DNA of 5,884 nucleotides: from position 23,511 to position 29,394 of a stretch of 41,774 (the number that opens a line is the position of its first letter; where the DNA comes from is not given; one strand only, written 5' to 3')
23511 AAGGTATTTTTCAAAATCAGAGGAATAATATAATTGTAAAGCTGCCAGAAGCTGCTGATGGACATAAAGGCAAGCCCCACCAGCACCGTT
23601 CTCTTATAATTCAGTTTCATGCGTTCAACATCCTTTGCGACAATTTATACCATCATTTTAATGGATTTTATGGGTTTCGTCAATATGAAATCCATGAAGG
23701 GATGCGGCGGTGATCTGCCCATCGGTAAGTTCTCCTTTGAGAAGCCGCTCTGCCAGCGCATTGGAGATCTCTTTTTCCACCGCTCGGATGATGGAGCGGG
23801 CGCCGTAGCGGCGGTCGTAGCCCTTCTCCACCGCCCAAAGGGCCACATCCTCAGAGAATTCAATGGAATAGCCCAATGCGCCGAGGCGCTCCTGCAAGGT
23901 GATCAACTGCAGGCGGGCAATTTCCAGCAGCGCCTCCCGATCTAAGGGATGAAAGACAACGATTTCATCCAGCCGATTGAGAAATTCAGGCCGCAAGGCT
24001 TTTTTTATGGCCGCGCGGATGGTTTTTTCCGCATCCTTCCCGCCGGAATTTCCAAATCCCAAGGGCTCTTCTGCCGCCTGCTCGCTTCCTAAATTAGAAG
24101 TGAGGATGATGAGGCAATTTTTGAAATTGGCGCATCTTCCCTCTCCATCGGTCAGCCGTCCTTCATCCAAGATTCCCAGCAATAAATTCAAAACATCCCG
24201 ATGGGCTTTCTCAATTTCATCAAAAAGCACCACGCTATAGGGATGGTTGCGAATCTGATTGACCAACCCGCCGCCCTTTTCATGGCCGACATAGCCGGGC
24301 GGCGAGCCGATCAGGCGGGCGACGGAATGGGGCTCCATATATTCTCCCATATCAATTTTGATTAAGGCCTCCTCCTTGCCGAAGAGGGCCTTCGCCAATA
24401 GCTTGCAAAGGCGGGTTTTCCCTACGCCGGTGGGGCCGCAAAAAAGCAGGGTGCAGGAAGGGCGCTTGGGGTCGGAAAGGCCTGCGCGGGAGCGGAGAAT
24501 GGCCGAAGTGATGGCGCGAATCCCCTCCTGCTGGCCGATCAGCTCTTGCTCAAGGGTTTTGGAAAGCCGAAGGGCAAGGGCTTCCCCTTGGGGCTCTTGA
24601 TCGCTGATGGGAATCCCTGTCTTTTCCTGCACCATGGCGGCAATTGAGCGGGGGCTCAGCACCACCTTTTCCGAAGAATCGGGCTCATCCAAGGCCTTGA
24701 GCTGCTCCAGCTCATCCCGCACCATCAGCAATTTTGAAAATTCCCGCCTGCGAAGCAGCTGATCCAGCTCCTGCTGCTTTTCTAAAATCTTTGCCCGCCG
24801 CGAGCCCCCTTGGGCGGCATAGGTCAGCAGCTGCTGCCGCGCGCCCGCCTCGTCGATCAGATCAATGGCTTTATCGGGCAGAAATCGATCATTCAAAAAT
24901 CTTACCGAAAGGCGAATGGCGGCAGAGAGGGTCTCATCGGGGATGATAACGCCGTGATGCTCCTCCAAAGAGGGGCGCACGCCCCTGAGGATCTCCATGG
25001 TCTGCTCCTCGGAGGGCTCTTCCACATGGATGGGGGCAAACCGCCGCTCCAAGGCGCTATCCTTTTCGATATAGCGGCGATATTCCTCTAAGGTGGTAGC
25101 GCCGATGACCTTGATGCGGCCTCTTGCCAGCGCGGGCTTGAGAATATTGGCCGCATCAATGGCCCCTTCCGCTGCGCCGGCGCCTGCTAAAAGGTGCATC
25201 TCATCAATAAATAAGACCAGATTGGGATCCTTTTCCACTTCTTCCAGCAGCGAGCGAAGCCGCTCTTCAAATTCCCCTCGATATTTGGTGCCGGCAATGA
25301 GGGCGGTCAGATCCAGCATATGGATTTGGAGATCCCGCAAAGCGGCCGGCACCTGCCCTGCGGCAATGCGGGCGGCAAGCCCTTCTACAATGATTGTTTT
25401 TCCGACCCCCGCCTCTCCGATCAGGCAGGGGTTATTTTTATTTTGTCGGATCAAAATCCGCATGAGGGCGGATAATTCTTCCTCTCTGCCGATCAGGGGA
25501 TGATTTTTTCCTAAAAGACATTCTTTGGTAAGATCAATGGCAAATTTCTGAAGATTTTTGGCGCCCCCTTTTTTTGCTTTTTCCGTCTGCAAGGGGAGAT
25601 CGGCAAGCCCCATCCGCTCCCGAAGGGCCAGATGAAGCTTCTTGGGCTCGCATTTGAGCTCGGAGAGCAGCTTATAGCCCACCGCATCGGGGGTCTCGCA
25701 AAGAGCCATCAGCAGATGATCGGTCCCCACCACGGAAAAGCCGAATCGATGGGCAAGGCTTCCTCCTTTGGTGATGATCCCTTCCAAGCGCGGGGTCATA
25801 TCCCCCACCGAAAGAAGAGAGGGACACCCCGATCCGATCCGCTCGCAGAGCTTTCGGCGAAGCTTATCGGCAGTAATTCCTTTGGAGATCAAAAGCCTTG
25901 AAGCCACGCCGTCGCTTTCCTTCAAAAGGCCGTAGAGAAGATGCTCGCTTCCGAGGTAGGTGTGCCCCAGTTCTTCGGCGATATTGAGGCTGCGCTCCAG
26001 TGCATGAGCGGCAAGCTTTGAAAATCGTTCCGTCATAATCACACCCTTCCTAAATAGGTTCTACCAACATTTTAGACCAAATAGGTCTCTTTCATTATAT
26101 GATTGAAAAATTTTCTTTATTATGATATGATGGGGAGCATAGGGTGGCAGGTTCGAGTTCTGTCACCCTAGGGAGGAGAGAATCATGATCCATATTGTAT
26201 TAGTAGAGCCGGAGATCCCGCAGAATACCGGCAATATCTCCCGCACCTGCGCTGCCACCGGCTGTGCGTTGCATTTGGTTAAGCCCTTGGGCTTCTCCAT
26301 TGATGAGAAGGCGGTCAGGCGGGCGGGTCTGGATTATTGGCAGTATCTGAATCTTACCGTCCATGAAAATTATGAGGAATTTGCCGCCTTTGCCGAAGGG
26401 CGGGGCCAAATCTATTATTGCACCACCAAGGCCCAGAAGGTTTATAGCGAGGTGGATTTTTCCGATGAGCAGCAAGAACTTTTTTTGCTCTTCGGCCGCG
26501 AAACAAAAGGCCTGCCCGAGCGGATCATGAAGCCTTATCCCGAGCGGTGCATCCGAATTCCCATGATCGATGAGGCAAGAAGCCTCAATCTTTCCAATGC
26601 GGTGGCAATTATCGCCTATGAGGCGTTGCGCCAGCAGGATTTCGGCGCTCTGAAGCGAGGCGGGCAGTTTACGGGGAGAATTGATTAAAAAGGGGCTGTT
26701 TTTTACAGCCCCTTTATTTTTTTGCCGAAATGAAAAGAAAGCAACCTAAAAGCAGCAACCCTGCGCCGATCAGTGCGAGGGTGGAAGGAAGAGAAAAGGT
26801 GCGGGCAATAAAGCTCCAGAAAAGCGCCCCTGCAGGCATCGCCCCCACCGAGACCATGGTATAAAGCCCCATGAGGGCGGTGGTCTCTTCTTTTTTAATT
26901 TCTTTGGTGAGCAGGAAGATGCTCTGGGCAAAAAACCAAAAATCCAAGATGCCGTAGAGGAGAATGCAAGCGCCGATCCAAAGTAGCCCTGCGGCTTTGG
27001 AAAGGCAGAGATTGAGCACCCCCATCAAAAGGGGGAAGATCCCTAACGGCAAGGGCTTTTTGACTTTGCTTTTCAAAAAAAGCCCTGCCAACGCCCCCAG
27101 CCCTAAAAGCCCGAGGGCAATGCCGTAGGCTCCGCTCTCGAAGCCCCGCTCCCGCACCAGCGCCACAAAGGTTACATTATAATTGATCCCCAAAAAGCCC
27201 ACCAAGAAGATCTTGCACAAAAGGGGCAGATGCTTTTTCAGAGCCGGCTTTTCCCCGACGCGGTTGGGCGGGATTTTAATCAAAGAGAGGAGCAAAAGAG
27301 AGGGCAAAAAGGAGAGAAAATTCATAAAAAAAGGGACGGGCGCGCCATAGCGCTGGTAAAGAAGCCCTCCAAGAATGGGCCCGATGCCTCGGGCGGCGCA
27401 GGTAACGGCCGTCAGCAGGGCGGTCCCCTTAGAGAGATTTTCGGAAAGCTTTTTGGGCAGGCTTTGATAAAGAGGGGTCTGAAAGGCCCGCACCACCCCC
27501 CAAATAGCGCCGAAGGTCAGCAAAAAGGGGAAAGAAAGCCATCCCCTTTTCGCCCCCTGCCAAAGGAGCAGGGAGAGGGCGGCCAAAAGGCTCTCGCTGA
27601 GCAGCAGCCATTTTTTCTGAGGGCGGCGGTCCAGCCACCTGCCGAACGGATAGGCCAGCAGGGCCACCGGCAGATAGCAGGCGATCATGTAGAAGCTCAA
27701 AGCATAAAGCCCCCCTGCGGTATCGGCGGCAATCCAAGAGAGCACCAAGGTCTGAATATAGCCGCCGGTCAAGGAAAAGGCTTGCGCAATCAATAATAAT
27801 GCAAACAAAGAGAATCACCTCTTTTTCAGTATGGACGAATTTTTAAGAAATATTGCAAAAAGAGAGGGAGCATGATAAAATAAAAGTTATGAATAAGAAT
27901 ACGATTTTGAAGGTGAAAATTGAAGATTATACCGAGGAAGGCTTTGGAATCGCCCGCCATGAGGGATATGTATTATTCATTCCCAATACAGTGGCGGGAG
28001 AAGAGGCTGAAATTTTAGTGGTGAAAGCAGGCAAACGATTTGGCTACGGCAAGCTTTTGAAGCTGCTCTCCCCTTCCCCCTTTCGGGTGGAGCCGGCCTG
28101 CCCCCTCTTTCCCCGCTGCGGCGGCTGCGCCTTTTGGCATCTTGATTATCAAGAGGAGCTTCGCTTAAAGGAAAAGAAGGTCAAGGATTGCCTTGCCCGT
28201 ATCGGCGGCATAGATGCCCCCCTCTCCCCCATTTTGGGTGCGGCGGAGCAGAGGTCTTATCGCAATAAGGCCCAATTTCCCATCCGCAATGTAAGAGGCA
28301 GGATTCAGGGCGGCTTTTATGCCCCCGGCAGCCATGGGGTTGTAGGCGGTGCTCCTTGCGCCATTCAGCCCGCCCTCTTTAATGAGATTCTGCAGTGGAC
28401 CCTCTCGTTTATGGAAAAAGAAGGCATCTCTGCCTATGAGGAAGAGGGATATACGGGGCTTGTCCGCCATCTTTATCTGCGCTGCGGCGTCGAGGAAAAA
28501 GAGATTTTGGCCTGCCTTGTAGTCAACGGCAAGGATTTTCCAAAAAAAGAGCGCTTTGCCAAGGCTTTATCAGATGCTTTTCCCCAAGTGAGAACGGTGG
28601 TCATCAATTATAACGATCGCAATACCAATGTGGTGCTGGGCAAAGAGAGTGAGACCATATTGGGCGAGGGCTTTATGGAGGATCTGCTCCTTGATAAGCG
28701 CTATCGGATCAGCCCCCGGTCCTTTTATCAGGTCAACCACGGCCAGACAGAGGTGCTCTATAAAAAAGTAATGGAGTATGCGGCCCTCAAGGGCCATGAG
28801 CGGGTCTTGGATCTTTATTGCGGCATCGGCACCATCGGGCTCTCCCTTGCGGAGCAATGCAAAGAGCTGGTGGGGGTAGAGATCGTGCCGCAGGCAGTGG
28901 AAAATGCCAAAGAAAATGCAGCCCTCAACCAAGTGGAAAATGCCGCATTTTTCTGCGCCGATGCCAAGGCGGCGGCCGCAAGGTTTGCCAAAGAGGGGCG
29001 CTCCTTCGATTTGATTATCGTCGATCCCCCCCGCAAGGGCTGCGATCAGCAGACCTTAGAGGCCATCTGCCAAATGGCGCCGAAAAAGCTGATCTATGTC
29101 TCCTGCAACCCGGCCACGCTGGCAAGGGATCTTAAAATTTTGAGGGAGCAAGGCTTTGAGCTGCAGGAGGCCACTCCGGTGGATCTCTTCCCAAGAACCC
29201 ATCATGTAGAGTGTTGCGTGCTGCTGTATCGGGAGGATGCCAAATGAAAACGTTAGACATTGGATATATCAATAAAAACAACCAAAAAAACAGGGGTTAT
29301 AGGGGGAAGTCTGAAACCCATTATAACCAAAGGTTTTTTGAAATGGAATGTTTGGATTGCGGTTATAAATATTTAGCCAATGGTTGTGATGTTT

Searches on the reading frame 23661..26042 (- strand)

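Call 60: search_protein_families(library=pfam, proteins=[window:23661-26042:-], max_evalue=0.0001)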
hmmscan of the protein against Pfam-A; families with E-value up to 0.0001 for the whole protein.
window:23661-26042:- (794 aa): 14 families
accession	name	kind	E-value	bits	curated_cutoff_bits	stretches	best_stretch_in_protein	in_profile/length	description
PF07724.20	AAA_2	-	5.6e-61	205.8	27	1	528-694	2-166/166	AAA domain (Cdc48 subfamily)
PF17871.7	AAA_lid_9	-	1.1e-25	90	22.8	1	344-433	1-92/104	AAA lid domain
PF00004.35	AAA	-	2.1e-22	80.4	21.2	2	206-318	2-110/131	ATPase family associated with various cellular activities (AAA)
PF10431.15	ClpB_D2-small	-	8.2e-20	71.1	21.9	1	700-777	1-78/81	C-terminal, D2-small domain, of ClpB protein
PF02861.25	Clp_N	-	1.1e-18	67.5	20.7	1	20-65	3-48/53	Clp amino terminal domain, pathogenicity island component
PF07728.20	AAA_5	-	1.1e-14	55.1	22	1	532-653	2-125/139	AAA domain (dynein-related subfamily)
PF13401.12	AAA_22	-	4.8e-14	53.2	27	1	532-626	8-109/130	AAA domain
PF13191.12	AAA_16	-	3.6e-12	47.5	32.6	1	182-285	1-144/167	AAA ATPase domain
PF05621.17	TniB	-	3.8e-07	30.2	22.4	0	246-342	92-186/189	Bacterial TniB protein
PF12775.13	AAA_7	-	2.8e-06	27.4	25.8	0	531-580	35-84/181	P-loop containing dynein motor region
PF00158.32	Sigma54_activat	-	4.1e-06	27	20.2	0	529-632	22-124/168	Sigma-54 interaction domain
PF20720.3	nSTAND3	-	1.7e-05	25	27.2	0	532-564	20-52/155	Novel STAND NTPase 3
PF02367.23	TsaE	-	5.1e-05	23.7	26.6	0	187-228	4-47/128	Threonylcarbamoyl adenosine biosynthesis protein TsaE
PF13173.12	AAA_14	-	8.5e-05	23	27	0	533-614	6-75/129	AAA domain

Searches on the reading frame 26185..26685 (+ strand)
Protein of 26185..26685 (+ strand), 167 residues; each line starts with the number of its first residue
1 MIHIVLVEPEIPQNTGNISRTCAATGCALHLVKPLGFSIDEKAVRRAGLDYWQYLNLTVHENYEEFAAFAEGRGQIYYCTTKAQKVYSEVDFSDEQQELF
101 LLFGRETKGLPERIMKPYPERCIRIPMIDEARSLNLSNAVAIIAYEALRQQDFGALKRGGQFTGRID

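Call 60: search_protein_families(library=pfam, proteins=[window:26185-26685:+], max_evalue=0.0001)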
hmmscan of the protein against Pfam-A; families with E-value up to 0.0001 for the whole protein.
window:26185-26685:+ (167 aa): 1 family
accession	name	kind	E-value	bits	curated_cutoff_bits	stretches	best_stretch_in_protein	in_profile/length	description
PF00588.24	SpoU_methylase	-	8.4e-37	126.9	29.7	1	2-145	2-142/142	SpoU rRNA Methylase family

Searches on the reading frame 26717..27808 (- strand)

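Call 60: search_protein_families(library=pfam, proteins=[window:26717-27808:-], max_evalue=0.0001)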
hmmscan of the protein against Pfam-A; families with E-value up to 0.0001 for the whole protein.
window:26717-27808:- (364 aa): 2 families
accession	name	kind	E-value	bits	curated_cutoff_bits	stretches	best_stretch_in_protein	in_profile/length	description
PF07690.21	MFS_1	-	9.6e-25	87.7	33.4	1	5-325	1-344/347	Major Facilitator Superfamily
PF05977.19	MFS_3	-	5.6e-21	75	27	1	1-175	11-187/524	Transmembrane secretion effector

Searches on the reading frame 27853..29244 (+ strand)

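Call 60: search_protein_families(library=pfam, proteins=[window:27853-29244:+], max_evalue=0.0001)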
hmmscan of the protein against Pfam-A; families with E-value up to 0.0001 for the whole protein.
window:27853-29244:+ (464 aa): 11 families
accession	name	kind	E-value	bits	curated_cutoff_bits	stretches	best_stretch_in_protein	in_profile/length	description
PF05958.17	tRNA_U5-meth_tr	-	6.6e-26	91.6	23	1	283-460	171-356/357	tRNA (Uracil-5-)-methyltransferase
PF13847.12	Methyltransf_31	-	1.3e-13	51.3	27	1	313-432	2-124/145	Methyltransferase domain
PF05175.20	MTS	-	8.8e-12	45.4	23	1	314-412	31-129/170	Methyltransferase small domain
PF03602.21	Cons_hypoth95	-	4.2e-11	43.3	24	1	314-419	41-153/182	Conserved hypothetical protein 95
PF13649.12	Methyltransf_25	-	1.1e-09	39.3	27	1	318-390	1-70/97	Methyltransferase domain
PF01938.26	TRAM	-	4.2e-09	36.6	21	1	17-69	6-61/61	TRAM domain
PF02475.24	TRM5-TYW2_MTfase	-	4.3e-08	33.7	28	1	313-373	35-98/164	TRM5/TYW2 methyltransferase domain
PF09445.16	Methyltransf_15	-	7.4e-06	26.1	22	1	316-398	2-85/165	RNA cap guanine-N2 methyltransferase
PF06325.19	PrmA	-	7.4e-06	26.1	22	1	308-367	156-215/296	Ribosomal protein L11 methyltransferase (PrmA)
PF08241.18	Methyltransf_11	-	1.5e-05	26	21.2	1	319-389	1-65/95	Methyltransferase domain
PF08242.18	Methyltransf_12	-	3.1e-05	25.1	30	1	319-389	1-70/98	Methyltransferase domain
